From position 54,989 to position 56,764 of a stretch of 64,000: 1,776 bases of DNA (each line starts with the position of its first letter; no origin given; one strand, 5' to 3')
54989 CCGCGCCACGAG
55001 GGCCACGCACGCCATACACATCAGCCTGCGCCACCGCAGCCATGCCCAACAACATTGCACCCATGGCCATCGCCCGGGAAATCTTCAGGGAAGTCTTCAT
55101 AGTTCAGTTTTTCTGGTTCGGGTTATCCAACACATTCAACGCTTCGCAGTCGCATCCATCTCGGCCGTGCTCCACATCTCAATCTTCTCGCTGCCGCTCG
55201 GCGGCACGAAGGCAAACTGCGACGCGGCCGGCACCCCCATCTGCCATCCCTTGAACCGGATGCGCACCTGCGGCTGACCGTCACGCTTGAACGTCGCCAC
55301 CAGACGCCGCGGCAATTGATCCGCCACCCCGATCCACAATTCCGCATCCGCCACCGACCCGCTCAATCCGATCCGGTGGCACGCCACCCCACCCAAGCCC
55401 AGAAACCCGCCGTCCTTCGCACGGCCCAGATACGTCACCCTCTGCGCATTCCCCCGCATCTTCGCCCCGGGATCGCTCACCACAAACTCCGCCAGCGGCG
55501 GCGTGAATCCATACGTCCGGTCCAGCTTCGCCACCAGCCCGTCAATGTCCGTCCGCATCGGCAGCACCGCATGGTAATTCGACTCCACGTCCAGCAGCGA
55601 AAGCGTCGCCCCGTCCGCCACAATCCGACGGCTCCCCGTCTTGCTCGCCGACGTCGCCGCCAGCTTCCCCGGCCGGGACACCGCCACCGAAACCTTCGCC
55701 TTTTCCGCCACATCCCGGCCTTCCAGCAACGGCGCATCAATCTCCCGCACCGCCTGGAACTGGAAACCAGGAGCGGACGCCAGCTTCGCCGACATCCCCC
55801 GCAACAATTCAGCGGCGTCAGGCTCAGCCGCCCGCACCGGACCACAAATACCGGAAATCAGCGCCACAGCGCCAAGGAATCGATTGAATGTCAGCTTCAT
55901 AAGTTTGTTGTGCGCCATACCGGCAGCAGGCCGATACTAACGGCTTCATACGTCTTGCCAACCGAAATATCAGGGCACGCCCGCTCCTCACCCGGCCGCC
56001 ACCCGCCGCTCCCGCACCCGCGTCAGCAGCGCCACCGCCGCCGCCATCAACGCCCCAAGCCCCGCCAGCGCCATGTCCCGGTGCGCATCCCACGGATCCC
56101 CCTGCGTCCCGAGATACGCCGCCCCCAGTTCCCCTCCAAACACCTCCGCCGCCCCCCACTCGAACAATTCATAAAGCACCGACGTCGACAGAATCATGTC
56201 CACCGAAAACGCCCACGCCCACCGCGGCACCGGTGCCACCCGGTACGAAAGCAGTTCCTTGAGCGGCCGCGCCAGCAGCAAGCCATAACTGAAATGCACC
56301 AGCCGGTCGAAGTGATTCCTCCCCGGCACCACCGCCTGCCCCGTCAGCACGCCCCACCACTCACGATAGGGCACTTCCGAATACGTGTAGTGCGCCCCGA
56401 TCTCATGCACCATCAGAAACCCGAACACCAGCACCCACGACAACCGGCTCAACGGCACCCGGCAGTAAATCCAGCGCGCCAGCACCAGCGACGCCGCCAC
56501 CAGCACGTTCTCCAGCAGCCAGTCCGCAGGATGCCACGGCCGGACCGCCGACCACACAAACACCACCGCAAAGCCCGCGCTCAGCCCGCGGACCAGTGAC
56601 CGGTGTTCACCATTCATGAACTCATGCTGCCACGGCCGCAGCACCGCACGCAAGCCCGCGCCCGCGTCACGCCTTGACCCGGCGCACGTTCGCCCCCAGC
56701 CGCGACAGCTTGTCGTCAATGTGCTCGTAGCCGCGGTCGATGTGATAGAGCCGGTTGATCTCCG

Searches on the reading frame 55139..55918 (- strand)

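Call 9: search_protein_families(library=pfam, proteins=[window:55139-55918:-], max_evalue=0.01)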
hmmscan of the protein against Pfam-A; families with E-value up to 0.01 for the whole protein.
window:55139-55918:- (260 aa): 1 family
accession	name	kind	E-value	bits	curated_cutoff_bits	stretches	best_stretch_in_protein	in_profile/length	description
PF09865.15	DUF2092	-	1e-37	130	21.2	1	35-248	1-211/212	Predicted periplasmic protein (DUF2092)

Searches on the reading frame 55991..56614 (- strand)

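Call 9: search_protein_families(library=pfam, proteins=[window:55991-56614:-], max_evalue=0.01)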
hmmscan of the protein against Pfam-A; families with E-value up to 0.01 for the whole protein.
window:55991-56614:- (208 aa): 1 family
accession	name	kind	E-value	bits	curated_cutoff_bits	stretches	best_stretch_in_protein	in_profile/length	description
PF09997.14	DUF2238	-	3.3e-45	153.8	26.4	1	43-184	4-140/140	Predicted membrane protein (DUF2238)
